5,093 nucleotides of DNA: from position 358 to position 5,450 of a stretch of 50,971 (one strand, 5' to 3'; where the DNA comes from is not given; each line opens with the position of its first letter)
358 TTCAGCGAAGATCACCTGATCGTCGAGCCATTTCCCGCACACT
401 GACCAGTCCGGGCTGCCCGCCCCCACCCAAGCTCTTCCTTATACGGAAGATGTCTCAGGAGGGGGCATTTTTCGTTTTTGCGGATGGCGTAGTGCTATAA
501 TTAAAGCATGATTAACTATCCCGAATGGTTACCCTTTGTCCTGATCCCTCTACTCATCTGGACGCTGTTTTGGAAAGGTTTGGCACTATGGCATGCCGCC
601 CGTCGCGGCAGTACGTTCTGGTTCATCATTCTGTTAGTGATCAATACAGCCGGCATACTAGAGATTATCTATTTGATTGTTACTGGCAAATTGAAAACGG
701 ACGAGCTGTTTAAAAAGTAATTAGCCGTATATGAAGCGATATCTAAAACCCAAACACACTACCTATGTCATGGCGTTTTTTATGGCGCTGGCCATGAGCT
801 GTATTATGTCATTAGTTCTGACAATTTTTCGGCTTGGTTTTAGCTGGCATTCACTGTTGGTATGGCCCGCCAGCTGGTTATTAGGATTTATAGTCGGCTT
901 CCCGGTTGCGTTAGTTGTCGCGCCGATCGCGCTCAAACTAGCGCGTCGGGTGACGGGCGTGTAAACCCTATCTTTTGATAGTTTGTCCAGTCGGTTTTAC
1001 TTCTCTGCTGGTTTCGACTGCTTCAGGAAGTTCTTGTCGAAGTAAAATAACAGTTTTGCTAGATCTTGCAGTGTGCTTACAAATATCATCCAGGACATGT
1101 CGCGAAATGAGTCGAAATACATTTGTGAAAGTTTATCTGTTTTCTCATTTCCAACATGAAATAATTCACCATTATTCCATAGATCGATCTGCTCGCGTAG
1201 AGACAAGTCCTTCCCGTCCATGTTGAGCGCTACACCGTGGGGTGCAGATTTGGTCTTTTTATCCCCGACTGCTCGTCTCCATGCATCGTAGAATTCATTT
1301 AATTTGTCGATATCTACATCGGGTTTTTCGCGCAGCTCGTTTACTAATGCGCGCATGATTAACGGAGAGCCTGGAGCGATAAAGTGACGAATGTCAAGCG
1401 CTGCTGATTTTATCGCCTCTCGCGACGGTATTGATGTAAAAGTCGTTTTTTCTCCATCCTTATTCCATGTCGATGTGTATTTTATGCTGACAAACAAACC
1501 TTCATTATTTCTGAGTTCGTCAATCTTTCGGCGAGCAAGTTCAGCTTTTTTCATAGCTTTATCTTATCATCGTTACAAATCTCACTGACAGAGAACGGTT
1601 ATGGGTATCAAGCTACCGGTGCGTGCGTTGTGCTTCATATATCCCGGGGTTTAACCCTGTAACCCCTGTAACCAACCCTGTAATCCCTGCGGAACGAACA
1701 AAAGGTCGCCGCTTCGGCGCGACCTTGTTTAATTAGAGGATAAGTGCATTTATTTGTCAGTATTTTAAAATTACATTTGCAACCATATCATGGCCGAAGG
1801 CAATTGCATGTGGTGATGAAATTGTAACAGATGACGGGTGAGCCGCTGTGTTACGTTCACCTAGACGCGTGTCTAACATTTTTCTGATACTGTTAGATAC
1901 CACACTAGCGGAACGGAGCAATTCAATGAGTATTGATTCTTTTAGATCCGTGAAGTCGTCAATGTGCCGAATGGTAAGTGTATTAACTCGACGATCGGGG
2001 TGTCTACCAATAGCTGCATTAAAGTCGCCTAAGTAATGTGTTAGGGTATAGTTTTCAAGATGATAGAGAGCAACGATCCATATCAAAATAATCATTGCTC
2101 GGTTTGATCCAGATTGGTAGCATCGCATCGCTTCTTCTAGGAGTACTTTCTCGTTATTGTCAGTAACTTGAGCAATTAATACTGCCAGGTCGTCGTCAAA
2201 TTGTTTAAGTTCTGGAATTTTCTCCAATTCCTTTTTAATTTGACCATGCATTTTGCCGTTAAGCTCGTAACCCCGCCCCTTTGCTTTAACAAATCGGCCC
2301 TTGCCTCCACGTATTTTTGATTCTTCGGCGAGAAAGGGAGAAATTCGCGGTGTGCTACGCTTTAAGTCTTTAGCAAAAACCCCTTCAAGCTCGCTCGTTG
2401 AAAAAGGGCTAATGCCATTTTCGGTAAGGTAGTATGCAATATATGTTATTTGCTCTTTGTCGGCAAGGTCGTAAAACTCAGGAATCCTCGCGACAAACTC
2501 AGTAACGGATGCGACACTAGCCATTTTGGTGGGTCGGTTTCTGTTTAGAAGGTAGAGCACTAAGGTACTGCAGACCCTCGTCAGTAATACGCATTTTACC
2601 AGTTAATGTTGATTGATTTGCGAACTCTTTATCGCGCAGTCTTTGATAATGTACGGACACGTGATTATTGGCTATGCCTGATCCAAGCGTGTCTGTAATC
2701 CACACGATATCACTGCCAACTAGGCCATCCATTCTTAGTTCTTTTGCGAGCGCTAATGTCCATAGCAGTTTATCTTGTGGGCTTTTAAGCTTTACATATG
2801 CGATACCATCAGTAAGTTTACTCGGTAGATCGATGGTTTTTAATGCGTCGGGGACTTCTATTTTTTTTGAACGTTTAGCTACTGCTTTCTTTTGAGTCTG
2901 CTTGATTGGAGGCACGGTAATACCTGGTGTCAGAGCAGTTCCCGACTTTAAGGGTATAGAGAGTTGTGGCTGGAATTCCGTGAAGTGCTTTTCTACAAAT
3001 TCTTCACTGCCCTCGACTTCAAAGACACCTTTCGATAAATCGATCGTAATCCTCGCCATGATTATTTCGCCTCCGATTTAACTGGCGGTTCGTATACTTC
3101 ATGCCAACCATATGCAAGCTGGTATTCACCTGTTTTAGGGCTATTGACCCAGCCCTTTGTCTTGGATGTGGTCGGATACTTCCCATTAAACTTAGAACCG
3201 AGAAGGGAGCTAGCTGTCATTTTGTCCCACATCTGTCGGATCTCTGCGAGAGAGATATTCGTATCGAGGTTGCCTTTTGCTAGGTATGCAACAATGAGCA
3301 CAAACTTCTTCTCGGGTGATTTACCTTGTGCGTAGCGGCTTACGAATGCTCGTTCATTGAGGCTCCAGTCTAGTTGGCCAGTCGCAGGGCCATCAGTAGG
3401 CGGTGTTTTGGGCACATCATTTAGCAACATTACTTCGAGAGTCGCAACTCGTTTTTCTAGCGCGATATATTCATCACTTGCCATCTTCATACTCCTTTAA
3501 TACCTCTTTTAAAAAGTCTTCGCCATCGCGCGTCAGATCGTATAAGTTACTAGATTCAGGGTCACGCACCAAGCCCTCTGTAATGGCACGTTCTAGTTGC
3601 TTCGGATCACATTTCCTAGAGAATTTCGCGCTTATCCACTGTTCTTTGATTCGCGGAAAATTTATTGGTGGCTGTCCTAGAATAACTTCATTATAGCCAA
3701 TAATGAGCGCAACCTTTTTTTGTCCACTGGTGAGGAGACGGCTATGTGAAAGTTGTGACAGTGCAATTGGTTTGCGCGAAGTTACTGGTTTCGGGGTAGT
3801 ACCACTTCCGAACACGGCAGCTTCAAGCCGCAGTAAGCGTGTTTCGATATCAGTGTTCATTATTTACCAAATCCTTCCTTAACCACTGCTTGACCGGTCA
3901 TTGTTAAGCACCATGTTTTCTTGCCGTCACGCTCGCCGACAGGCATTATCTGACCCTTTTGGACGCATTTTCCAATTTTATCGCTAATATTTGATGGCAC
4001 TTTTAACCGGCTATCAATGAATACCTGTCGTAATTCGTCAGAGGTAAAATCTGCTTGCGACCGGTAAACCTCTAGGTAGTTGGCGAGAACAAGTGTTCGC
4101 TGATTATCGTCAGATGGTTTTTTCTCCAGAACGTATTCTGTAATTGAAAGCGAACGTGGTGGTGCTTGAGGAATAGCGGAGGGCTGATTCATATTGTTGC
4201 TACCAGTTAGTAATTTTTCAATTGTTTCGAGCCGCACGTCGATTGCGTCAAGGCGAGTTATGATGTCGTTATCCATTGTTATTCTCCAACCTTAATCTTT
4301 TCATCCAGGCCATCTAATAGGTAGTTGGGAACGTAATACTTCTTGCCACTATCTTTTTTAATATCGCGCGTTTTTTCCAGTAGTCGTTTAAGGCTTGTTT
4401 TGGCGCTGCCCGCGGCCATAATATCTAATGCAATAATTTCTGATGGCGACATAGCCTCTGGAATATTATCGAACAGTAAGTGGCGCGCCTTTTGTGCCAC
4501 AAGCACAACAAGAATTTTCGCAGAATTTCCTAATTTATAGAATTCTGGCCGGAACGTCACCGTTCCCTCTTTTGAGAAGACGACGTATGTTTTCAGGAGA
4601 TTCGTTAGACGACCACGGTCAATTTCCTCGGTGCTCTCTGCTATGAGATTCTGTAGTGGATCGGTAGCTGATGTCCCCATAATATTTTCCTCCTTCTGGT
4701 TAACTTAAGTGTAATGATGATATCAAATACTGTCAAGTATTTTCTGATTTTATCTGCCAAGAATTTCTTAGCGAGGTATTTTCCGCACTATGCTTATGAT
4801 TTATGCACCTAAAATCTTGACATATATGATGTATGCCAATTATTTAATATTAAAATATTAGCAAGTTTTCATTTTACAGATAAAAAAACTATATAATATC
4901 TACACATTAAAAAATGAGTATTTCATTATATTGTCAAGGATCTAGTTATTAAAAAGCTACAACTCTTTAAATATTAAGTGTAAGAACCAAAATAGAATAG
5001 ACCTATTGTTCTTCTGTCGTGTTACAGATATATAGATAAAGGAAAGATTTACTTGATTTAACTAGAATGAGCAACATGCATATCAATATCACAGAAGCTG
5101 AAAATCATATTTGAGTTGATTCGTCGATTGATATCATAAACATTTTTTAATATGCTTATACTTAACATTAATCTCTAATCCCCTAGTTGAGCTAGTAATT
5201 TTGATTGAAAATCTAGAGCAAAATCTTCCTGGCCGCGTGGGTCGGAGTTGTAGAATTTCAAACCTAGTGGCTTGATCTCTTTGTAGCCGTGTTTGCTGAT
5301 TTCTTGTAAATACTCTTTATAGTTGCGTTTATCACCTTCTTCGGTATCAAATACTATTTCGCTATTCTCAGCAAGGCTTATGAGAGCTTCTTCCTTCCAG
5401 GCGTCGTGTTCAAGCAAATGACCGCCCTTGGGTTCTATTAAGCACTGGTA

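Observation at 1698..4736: Six tandem paralogous winged-helix genes ending in a wHTH-HEPN fusion, docked to a Type III R-M: candidate undescribed defence module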

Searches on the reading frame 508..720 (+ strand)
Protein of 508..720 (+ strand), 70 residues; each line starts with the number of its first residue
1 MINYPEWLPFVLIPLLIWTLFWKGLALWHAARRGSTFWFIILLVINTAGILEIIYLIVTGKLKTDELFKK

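Call 111: search_protein_families(library=pfam, proteins=[window:508-720:+], max_evalue=0.001)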
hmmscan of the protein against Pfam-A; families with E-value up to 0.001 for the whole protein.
window:508-720:+ (70 aa): 1 family
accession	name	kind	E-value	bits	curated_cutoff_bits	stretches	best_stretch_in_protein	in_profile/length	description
PF18893.5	DUF5652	-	1e-24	86.4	23.4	1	2-63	6-67/71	Family of unknown function (DUF5652)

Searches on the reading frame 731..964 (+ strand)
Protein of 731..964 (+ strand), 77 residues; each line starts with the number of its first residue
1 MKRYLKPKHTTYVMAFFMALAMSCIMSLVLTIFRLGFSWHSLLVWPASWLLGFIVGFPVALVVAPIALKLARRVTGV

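Call 111: search_protein_families(library=pfam, proteins=[window:731-964:+], max_evalue=0.001)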
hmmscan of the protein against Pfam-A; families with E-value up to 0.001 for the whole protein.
window:731-964:+ (77 aa): 1 family
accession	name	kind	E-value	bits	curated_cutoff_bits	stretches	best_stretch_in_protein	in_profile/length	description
PF11391.13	DUF2798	-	6.4e-16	58.6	23.5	1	16-73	1-58/59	Protein of unknown function (DUF2798)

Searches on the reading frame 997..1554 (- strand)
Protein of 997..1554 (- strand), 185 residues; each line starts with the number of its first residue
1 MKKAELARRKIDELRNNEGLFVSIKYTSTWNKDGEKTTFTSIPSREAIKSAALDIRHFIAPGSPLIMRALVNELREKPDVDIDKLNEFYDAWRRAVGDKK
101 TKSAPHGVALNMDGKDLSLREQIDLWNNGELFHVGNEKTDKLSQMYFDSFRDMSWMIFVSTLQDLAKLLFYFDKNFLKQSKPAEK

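Call 3: search_protein_families(library=pfam, proteins=[window:997-1554:-], max_evalue=1)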
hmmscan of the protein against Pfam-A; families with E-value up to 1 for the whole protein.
window:997-1554:- (185 aa): 1 family
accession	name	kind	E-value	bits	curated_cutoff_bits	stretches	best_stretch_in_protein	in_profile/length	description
PF06482.17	Endostatin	-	0.054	13.6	29.4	1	81-152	63-131/170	Collagenase NC10 and Endostatin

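Call 4: search_protein_families(library=padloc, proteins=[window:997-1554:-], max_evalue=1)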
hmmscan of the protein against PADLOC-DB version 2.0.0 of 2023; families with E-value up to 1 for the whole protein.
window:997-1554:- (185 aa): 0 families

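Call 9: search_protein_families(library=ncbifam, proteins=[window:997-1554:-], max_evalue=1)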
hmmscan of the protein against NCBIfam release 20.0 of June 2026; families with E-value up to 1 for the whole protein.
window:997-1554:- (185 aa): 1 family
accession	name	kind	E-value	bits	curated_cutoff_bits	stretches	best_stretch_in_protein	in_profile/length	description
NF005064.0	PRK06481.1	equivalog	0.055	12.2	542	1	67-112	377-420/506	flavocytochrome c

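Call 10: search_protein_families(library=phrogs, proteins=[window:997-1554:-], max_evalue=1)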
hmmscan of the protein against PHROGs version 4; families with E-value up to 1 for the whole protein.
window:997-1554:- (185 aa): 0 families

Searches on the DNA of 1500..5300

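Call 96: search_rna_families(source=window, start=1500, end=5300, threshold=evalue, max_evalue=1)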
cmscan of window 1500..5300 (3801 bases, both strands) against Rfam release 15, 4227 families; matches with E-value up to 1: 0.
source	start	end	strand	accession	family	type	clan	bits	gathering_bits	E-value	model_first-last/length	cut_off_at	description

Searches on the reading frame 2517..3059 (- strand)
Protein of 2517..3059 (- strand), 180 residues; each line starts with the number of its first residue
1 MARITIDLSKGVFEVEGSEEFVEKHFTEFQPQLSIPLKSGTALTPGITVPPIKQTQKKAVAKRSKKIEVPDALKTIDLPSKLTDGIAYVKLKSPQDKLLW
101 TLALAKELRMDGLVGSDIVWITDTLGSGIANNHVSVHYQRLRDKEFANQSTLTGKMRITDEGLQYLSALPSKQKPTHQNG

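Call 3: search_protein_families(library=pfam, proteins=[window:2517-3059:-], max_evalue=1)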
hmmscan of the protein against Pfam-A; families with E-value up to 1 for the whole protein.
window:2517-3059:- (180 aa): 1 family
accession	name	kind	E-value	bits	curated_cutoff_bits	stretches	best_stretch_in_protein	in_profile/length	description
PF10151.14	TMEM214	-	0.1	11.5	27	1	50-106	83-139/660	TMEM214, C-terminal, caspase 4 activator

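Call 4: search_protein_families(library=padloc, proteins=[window:2517-3059:-], max_evalue=1)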
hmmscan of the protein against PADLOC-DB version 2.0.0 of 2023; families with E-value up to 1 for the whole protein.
window:2517-3059:- (180 aa): 0 families

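Call 9: search_protein_families(library=ncbifam, proteins=[window:2517-3059:-], max_evalue=1)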
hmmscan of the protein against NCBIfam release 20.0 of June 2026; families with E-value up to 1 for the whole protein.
window:2517-3059:- (180 aa): 0 families

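Call 10: search_protein_families(library=phrogs, proteins=[window:2517-3059:-], max_evalue=1)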
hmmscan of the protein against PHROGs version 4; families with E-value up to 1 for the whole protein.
window:2517-3059:- (180 aa): 1 family
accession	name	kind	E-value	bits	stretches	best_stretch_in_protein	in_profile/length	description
phrog_2440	-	transcription regulation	0.12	13.3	1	122-167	50-96/126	transcriptional regulator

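Call 57: find_homologous_proteins(query=window:2517-3059:-, max_evalue=0.001)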
Query window:2517-3059:- (180 aa): 6 proteins with E <= 0.001 among 170 candidates.
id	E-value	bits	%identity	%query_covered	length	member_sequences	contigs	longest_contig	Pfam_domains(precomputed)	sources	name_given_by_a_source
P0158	4.1e-112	390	100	100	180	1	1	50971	-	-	-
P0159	1.2e-57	212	60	97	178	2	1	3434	-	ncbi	-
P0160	2.5e-57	211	59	97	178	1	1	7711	-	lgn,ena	-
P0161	6.9e-55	203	57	98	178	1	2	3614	-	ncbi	-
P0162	3.1e-54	201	55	95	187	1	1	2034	-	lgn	-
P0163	1.9e-49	186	49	97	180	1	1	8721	-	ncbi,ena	-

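Call 114: search_solved_structures(query=A8, max_evalue=10, show_alignments=2)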
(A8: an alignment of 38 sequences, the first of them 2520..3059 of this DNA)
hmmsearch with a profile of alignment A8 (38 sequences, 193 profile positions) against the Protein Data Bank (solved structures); distinct sequences matched with E-value up to 10: 0.

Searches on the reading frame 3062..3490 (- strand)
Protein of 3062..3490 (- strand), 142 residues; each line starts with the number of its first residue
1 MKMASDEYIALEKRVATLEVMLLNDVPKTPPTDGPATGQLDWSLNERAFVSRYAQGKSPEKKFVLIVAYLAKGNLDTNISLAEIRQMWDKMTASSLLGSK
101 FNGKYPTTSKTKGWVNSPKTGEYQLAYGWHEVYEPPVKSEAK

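Call 3: search_protein_families(library=pfam, proteins=[window:3062-3490:-], max_evalue=1)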
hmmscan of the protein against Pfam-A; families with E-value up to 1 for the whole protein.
window:3062-3490:- (142 aa): 0 families

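Call 4: search_protein_families(library=padloc, proteins=[window:3062-3490:-], max_evalue=1)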
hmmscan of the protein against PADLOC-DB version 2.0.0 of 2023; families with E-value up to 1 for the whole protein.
window:3062-3490:- (142 aa): 0 families

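Call 9: search_protein_families(library=ncbifam, proteins=[window:3062-3490:-], max_evalue=1)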
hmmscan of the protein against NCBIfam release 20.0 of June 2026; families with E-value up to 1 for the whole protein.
window:3062-3490:- (142 aa): 1 family
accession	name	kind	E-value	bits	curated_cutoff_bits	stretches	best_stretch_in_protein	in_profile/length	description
NF040592.1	tRNA_mod_ArcS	equivalog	0.12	10.9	440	1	33-76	354-395/575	archaeosine synthase subunit alpha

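Call 10: search_protein_families(library=phrogs, proteins=[window:3062-3490:-], max_evalue=1)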
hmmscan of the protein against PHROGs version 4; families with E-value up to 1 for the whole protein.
window:3062-3490:- (142 aa): 0 families

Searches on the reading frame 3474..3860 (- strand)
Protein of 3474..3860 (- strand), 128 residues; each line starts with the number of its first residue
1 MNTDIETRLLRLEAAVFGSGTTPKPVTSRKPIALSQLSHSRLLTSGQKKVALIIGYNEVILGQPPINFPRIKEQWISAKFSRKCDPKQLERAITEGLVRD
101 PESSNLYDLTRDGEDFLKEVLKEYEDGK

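Call 3: search_protein_families(library=pfam, proteins=[window:3474-3860:-], max_evalue=1)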
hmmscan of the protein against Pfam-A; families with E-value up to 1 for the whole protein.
window:3474-3860:- (128 aa): 0 families

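Call 4: search_protein_families(library=padloc, proteins=[window:3474-3860:-], max_evalue=1)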
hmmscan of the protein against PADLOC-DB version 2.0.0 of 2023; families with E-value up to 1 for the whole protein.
window:3474-3860:- (128 aa): 0 families

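Call 9: search_protein_families(library=ncbifam, proteins=[window:3474-3860:-], max_evalue=1)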
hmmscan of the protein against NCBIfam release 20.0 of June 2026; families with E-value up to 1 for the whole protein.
window:3474-3860:- (128 aa): 1 family
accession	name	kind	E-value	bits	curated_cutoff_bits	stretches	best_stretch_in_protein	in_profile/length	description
NF010725.0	PRK14127.1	equivalog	0.12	12.8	91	0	2-19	88-105/111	cell division regulator GpsB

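Call 10: search_protein_families(library=phrogs, proteins=[window:3474-3860:-], max_evalue=1)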
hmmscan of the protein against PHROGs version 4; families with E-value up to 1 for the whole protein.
window:3474-3860:- (128 aa): 1 family
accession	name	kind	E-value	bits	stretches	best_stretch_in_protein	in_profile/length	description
phrog_2440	-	transcription regulation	0.27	12.2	1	94-122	71-100/126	transcriptional regulator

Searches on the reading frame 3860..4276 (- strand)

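Call 3: search_protein_families(library=pfam, proteins=[window:3860-4276:-], max_evalue=1)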
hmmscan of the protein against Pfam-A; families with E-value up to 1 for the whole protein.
window:3860-4276:- (138 aa): 0 families

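Call 4: search_protein_families(library=padloc, proteins=[window:3860-4276:-], max_evalue=1)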
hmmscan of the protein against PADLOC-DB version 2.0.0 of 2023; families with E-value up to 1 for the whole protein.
window:3860-4276:- (138 aa): 0 families

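Call 9: search_protein_families(library=ncbifam, proteins=[window:3860-4276:-], max_evalue=1)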
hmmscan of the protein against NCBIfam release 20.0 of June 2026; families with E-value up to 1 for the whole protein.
window:3860-4276:- (138 aa): 0 families

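Call 10: search_protein_families(library=phrogs, proteins=[window:3860-4276:-], max_evalue=1)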
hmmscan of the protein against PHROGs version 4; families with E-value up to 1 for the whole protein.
window:3860-4276:- (138 aa): 2 families
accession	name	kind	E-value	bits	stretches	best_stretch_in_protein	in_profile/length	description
phrog_3479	-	unknown function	0.13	13.4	1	44-73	78-107/134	-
phrog_15795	-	unknown function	0.28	12.4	0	7-26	44-63/86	-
